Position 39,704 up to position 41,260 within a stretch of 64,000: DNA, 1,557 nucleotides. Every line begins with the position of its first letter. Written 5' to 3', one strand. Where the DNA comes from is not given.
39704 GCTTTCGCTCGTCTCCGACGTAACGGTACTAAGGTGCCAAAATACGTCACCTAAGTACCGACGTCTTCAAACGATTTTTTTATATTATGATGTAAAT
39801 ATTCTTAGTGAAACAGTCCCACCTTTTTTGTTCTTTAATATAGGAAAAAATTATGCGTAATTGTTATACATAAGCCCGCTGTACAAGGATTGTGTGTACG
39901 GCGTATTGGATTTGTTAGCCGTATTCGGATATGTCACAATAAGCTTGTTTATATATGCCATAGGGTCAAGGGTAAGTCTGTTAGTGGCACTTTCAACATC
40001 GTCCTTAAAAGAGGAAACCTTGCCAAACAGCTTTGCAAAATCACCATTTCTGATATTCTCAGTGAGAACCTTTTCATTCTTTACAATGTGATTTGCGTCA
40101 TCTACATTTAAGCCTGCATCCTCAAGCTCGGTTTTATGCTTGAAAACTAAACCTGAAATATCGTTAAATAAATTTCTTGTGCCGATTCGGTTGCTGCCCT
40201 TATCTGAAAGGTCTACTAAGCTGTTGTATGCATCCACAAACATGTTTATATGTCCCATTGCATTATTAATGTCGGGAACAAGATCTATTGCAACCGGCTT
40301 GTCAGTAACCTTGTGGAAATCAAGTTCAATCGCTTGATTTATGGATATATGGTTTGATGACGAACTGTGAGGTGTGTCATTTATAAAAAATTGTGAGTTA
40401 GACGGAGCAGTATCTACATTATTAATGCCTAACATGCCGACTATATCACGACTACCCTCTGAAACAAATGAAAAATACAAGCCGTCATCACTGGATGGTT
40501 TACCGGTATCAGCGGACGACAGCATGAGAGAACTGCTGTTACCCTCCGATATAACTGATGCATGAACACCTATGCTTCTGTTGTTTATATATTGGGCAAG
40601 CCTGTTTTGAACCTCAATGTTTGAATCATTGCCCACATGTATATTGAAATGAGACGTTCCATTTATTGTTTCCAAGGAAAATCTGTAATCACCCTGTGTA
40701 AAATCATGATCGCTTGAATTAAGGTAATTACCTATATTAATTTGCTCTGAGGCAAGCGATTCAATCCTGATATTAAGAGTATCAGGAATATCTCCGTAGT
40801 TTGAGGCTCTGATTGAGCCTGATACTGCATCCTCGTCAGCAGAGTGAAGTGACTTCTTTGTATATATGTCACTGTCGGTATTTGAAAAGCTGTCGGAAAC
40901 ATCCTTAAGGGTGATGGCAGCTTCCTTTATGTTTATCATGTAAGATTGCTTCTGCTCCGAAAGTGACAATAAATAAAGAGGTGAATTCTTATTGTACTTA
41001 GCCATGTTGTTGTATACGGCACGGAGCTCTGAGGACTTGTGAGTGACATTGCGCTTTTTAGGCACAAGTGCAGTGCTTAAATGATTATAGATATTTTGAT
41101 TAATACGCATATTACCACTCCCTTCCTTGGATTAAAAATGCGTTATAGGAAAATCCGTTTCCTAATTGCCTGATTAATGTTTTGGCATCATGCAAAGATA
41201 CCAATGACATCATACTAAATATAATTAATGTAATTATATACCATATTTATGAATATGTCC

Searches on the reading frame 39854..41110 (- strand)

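Call 68: search_protein_families(library=pfam, proteins=[window:39854-41110:-], max_evalue=0.001)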
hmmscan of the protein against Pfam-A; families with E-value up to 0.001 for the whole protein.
window:39854-41110:- (419 aa): 1 family
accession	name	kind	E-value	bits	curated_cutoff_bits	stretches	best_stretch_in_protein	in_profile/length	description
PF07195.17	FliD_C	-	9.4e-07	28.9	25.4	1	237-305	2-73/236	Flagellar hook-associated protein 2 C-terminus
